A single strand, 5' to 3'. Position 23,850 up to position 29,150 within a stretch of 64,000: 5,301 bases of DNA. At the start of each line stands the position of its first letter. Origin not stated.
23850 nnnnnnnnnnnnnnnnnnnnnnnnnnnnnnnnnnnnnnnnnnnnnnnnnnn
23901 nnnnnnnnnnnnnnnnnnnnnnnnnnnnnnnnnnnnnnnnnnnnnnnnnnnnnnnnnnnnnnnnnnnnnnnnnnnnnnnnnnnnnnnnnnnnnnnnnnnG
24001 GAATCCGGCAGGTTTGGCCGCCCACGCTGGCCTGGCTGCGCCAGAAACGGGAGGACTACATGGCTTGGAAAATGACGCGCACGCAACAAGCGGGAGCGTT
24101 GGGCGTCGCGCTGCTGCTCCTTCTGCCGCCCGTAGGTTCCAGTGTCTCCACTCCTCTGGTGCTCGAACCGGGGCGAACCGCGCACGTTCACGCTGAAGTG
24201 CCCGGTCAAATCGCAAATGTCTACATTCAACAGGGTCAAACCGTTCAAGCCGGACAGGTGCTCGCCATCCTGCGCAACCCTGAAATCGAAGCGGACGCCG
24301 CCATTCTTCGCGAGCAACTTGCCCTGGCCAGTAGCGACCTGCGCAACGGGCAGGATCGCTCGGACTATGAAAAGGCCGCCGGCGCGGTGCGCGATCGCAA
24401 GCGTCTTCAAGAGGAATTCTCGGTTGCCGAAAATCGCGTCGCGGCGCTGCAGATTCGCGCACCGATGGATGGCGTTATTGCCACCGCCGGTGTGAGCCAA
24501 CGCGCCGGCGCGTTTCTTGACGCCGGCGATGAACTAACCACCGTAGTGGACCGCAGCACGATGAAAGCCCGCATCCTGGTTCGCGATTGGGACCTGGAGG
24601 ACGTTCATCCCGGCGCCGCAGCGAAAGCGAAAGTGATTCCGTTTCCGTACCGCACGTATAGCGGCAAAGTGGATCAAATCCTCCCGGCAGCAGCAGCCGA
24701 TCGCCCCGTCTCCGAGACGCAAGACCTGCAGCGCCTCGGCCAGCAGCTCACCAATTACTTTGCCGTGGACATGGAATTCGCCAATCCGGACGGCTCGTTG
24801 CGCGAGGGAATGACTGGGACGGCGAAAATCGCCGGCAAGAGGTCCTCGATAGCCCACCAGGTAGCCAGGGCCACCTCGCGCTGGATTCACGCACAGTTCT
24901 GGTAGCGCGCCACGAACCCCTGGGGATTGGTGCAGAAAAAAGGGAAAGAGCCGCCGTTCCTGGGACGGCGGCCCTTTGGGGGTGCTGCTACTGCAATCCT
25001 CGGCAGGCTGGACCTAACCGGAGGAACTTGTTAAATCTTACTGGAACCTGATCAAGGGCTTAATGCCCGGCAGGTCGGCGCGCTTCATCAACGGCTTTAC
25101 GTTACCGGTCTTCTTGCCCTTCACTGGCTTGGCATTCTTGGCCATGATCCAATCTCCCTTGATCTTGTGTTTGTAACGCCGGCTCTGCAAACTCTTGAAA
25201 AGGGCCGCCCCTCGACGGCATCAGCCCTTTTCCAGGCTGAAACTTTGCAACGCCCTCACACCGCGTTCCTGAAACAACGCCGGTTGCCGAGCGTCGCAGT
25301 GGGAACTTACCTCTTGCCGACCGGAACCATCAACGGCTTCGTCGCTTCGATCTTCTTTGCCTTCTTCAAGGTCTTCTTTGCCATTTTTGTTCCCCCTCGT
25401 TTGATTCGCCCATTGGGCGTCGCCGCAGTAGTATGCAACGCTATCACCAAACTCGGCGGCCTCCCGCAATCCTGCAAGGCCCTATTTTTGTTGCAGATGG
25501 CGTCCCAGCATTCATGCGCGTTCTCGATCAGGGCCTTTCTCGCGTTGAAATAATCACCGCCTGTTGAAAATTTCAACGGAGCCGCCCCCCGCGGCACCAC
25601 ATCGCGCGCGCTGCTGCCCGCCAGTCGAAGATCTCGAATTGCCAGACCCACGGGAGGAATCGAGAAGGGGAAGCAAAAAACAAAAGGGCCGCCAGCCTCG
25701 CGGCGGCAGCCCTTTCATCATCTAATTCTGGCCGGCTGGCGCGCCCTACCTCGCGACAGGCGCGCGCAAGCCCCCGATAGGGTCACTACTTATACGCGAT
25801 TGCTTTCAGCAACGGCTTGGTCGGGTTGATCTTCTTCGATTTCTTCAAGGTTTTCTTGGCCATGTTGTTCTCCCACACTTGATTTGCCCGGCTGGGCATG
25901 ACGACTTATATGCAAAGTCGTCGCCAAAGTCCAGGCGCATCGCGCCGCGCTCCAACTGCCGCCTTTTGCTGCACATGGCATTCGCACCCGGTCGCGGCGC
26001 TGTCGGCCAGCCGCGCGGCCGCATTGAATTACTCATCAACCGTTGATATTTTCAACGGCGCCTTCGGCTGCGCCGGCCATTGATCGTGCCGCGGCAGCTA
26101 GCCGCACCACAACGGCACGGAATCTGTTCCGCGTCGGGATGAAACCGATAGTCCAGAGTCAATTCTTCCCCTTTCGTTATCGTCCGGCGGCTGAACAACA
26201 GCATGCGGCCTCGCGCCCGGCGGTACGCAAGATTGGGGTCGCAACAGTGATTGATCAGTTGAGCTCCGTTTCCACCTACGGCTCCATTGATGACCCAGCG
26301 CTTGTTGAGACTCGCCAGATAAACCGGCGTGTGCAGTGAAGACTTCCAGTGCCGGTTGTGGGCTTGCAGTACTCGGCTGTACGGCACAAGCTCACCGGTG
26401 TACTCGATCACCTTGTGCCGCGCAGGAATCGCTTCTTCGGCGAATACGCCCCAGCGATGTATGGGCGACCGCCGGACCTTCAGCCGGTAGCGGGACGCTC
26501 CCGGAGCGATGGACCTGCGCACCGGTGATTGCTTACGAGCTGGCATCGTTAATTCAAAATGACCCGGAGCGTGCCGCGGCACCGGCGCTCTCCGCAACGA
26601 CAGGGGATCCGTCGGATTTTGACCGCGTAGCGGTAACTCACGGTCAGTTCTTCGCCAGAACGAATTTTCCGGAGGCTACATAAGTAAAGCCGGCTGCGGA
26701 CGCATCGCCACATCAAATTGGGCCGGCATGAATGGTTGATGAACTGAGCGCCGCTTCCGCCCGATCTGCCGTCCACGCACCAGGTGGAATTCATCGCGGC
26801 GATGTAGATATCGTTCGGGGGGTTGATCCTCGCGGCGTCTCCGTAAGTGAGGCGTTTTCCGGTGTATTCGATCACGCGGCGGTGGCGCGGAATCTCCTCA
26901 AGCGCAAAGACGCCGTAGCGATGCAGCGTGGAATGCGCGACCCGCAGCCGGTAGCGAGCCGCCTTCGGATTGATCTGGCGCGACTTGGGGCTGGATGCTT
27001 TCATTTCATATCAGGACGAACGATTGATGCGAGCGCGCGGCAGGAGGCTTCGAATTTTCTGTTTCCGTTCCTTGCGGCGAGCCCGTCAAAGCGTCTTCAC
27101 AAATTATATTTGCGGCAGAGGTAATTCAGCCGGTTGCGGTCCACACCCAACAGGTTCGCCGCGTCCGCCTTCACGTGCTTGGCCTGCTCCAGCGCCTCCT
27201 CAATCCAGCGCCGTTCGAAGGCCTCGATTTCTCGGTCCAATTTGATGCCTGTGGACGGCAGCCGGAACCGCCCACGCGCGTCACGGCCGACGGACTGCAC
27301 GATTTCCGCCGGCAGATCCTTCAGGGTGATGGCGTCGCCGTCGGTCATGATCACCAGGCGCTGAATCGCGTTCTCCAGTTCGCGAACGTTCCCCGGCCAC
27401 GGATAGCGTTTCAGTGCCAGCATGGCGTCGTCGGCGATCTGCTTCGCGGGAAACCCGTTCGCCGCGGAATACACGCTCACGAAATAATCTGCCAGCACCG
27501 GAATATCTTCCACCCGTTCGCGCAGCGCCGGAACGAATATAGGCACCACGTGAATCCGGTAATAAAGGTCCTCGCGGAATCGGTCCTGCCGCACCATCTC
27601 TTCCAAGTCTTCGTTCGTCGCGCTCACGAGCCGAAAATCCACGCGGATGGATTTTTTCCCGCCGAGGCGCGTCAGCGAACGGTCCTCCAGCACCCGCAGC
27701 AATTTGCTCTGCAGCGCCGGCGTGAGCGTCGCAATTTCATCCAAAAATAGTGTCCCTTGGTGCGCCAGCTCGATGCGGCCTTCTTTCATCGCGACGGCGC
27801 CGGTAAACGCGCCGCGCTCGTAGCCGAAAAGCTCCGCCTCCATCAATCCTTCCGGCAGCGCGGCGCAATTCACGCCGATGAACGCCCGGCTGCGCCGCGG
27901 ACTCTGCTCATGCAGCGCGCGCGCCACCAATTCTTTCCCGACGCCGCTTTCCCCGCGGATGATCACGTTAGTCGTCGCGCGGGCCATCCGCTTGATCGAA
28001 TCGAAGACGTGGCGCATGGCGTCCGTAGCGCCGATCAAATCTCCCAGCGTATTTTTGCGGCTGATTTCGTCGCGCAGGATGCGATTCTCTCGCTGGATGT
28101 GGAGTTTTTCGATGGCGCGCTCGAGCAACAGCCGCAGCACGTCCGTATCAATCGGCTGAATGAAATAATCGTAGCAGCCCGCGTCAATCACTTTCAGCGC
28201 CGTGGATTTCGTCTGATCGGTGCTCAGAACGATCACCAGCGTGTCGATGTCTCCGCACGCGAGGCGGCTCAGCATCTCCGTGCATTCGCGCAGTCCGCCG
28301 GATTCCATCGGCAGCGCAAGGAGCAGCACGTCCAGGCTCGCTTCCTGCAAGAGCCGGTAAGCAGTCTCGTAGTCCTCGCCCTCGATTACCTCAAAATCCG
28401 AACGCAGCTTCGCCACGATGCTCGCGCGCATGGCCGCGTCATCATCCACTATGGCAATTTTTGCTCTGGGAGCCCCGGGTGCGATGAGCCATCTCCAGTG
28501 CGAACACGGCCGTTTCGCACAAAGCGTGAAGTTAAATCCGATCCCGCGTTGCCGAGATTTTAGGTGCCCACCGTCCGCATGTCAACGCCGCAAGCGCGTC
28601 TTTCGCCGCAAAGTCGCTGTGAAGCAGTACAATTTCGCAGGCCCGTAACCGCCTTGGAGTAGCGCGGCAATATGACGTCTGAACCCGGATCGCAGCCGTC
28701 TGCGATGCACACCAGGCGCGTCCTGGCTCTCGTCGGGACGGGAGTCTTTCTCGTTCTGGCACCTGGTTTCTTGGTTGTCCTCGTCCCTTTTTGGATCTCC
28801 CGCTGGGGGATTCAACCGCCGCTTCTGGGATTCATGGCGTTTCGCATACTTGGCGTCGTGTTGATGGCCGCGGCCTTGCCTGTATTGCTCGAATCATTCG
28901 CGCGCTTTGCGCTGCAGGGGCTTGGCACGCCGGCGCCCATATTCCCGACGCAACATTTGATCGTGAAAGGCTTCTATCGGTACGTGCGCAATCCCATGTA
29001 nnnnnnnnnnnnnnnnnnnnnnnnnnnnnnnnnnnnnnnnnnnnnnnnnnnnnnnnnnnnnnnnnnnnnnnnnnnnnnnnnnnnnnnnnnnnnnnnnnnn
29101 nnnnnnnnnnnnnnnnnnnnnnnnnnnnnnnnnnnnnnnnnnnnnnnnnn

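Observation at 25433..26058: Duplicated enhancer + sigma54 promoter + 5'-UTR cassette driving micropeptides 2 and 3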

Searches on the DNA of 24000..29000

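Call 9: search_rna_families(source=window, start=24000, end=29000, threshold=evalue, max_evalue=1)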
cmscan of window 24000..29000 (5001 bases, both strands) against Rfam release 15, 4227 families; matches with E-value up to 1: 2.
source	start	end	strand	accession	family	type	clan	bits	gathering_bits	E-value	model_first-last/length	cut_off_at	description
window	25673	25716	-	RF00489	ctRNA_p42d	Gene; antisense;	-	22.1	50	0.24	1-46/46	no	ctRNA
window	24466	24529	+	RF01553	TB9Cs1H3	Gene; snRNA; snoRNA; HACA-box;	-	21.7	35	0.24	1-65/65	no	Trypanosomatid snoRNA TB9Cs1H3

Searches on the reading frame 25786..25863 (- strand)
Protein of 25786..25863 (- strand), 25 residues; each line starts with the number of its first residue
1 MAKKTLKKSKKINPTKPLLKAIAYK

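Call 7: search_protein_families(library=ncbifam, proteins=[window:25786-25863:-], max_evalue=0.01)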
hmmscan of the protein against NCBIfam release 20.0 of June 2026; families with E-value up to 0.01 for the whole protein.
window:25786-25863:- (25 aa): 0 families

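Call 14: find_related_loci(query=A2, collection=viral_contigs, flank=3000)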
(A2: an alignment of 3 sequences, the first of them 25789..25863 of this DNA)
Query A2 (25 aa) in viral_contigs; peptide patterns used: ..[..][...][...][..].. (x = any residue, [..] = any of these).
169 stretches matched a pattern, but none encodes a relative of the query by tblastn (E <= 1e-3).

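Call 45: search_protein_families(library=pfam, proteins=[window:25786-25863:-], max_evalue=10)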
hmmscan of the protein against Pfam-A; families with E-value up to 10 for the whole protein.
window:25786-25863:- (25 aa): 0 families

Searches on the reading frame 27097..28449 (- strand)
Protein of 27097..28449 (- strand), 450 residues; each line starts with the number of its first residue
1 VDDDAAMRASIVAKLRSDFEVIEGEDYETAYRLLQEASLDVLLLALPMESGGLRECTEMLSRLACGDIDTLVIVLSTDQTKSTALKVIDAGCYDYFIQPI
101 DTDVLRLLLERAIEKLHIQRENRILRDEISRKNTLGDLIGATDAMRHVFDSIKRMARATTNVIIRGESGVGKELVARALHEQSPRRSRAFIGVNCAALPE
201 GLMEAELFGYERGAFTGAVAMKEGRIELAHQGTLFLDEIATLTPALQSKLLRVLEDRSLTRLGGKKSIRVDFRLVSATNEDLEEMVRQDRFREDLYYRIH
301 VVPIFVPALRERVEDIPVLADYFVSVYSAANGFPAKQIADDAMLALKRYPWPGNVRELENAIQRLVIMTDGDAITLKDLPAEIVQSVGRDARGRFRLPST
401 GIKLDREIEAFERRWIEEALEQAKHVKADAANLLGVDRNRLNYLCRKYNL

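Call 7: search_protein_families(library=ncbifam, proteins=[window:27097-28449:-], max_evalue=0.01)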
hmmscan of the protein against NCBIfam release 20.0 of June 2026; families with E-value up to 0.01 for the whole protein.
window:27097-28449:- (450 aa): 46 families (the best 25 are shown)
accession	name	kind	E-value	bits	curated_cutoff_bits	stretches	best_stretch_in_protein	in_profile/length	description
TIGR02915.1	PEP_resp_reg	equivalog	6.9e-122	407.5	502.6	1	2-450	5-444/445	PEP-CTERM-box response regulator transcription factor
NF008469.0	PRK11361.1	equivalog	8.1e-118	394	714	1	2-449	11-455/461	acetoacetate metabolism transcriptional regulator AtoC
TIGR01818.1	ntrC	equivalog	4.9e-111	371.8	558.6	1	1-442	4-457/463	nitrogen regulation protein NR(I)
TIGR01817.1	nifA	equivalog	4.5e-108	362.3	528.85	1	125-449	185-528/534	nif-specific transcriptional activator NifA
NF041552.1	TF_PrdR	equivalog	2.1e-105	353.2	795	1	107-449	242-577/577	sigma-54 dependent transcriptional regulator PrdR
NF003451.0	PRK05022.1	equivalog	4.4e-98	329.2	476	1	111-449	163-509/512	nitric oxide reductase transcriptional regulator NorR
NF051870.1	NAssimRespRegNtrX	equivalog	2.4e-96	323.4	600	1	2-441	8-443/452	nitrogen assimilation response regulator NtrX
NF008176.1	PRK10923.1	equivalog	4.8e-93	312.3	620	1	2-425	10-443/469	nitrogen regulation protein NR(I)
NF038308.1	RNA_repair_RtcR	equivalog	1.5e-92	311.1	650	1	135-442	179-505/530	RNA repair transcriptional activator RtcR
NF050807.1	TransRegFlbDCaul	equivalog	2.8e-89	300.1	750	1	24-442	30-432/454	sigma-54-dependent transcriptional regulator FlbD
NF007689.0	PRK10365.1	equivalog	2.3e-86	290.3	760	1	70-441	78-435/441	sigma-54-dependent response regulator transcription factor ZraR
TIGR02329.1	propionate_PrpR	equivalog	6.2e-86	289.1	499.2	1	103-441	173-520/526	propionate catabolism operon regulatory protein PrpR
NF041946.1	LuxO_transreg_Vib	equivalog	8.2e-86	288.6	800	1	7-393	11-390/463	quorum-sensing sigma-54 dependent transcriptional regulator LuxO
NF041906.1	V4R_TF_MobR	exception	4.7e-84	282.8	999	1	130-448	226-544/544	phenol degradation transcriptional regulator MobR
NF049963.1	RespRegFlgRCampy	domain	3.3e-83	279.9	750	1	2-450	7-429/429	fla regulon two-component system response regulator FlgR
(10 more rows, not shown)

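Call 8: search_protein_families(library=pfam, proteins=[window:27097-28449:-], max_evalue=0.001)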
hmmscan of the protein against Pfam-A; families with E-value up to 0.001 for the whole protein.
window:27097-28449:- (450 aa): 11 families
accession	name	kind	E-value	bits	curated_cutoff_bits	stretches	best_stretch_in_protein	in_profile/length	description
PF00158.32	Sigma54_activat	-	1.2e-68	230.6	20.2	1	138-304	1-167/168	Sigma-54 interaction domain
PF25601.1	AAA_lid_14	-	6.5e-27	93.6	27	1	310-387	1-78/87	AAA+ ATPase lid domain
PF14532.12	Sigma54_activ_2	-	1.2e-19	71.4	25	1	139-309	1-138/138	Sigma-54 interaction domain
PF00072.30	Response_reg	-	2.8e-09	37.6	30.2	1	1-107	4-108/111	Response regulator receiver domain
PF07728.20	AAA_5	-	4.4e-08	33.7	22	1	161-281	1-124/139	AAA domain (dynein-related subfamily)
PF02954.25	HTH_8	-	1.1e-07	31.9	22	1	408-443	2-37/42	Bacterial regulatory protein, Fis family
PF01078.27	Mg_chelatase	-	1.2e-07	31.8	20.3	1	217-279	93-157/207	Magnesium chelatase, subunit ChlI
PF07724.20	AAA_2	-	1.8e-06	28.5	27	1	159-273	3-115/166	AAA domain (Cdc48 subfamily)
PF13191.12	AAA_16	-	0.00049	21.1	32.6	0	146-202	10-64/167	AAA ATPase domain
PF00493.29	MCM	-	0.00056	19.5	23.3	1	130-259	32-150/224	MCM P-loop domain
PF20161.5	VpsR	-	0.00071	19.7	23.7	0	10-106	22-117/121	VpsR domain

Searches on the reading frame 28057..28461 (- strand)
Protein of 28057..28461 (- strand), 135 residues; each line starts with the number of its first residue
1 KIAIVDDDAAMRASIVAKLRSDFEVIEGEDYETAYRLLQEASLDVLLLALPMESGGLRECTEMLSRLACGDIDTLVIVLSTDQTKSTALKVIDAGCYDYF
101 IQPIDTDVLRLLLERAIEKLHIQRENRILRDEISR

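Call 42: search_solved_structures(query=window:28057-28461:-, max_evalue=0.01, show_alignments=3)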
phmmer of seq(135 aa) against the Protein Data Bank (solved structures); distinct sequences matched with E-value up to 0.01: 46.
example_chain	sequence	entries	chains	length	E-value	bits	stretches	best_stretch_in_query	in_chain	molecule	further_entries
1zy2_A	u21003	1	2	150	1.7e-09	41.5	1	2-132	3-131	transcriptional regulator NtrC1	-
1ny5_A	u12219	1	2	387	5.7e-09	39.8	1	2-132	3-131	transcriptional regulator (NtrC family)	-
4l4u_A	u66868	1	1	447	7.3e-09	39.4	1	2-132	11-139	Transcriptional regulator (NtrC family)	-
3eq2_A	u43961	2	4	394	3.2e-07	34.2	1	3-133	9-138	Probable two-component response regulator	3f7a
5t3y_A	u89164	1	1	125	7.6e-06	29.7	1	3-113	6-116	Two-component system response regulator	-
1zes_A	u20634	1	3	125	1.4e-05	28.9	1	2-109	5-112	Phosphate regulon transcriptional regulatory protein phoB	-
1b00_A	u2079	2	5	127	1.4e-05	28.8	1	2-109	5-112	PHOSPHATE REGULON TRANSCRIPTIONAL REGULATORY PROTEIN PHOB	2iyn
2jba_B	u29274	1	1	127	3.8e-05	27.5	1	2-108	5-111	PHOSPHATE REGULON TRANSCRIPTIONAL REGULATORY PROTEIN PHOB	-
2jba_A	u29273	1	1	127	4.5e-05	27.2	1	2-108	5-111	PHOSPHATE REGULON TRANSCRIPTIONAL REGULATORY PROTEIN PHOB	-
9xzo_A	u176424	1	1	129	6.8e-05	26.6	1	1-121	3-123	De novo protein M1X0B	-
3w9s_A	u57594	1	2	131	7.4e-05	26.5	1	1-116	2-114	OmpR family response regulator in two-component regulatory system with BasS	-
8jo2_H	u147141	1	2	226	8.8e-05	26.3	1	1-128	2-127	DNA-binding transcriptional regulator BasR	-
4s04_A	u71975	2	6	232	9.4e-05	26.2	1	1-128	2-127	DNA-binding transcriptional regulator BasR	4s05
2jb9_A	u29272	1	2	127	0.00013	25.7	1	2-109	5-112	PHOSPHATE REGULON TRANSCRIPTIONAL REGULATORY PROTEIN PHOB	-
2vuh_B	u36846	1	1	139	0.00021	25.1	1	2-130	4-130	HYDROGENASE TRANSCRIPTIONAL REGULATORY PROTEIN HUPR1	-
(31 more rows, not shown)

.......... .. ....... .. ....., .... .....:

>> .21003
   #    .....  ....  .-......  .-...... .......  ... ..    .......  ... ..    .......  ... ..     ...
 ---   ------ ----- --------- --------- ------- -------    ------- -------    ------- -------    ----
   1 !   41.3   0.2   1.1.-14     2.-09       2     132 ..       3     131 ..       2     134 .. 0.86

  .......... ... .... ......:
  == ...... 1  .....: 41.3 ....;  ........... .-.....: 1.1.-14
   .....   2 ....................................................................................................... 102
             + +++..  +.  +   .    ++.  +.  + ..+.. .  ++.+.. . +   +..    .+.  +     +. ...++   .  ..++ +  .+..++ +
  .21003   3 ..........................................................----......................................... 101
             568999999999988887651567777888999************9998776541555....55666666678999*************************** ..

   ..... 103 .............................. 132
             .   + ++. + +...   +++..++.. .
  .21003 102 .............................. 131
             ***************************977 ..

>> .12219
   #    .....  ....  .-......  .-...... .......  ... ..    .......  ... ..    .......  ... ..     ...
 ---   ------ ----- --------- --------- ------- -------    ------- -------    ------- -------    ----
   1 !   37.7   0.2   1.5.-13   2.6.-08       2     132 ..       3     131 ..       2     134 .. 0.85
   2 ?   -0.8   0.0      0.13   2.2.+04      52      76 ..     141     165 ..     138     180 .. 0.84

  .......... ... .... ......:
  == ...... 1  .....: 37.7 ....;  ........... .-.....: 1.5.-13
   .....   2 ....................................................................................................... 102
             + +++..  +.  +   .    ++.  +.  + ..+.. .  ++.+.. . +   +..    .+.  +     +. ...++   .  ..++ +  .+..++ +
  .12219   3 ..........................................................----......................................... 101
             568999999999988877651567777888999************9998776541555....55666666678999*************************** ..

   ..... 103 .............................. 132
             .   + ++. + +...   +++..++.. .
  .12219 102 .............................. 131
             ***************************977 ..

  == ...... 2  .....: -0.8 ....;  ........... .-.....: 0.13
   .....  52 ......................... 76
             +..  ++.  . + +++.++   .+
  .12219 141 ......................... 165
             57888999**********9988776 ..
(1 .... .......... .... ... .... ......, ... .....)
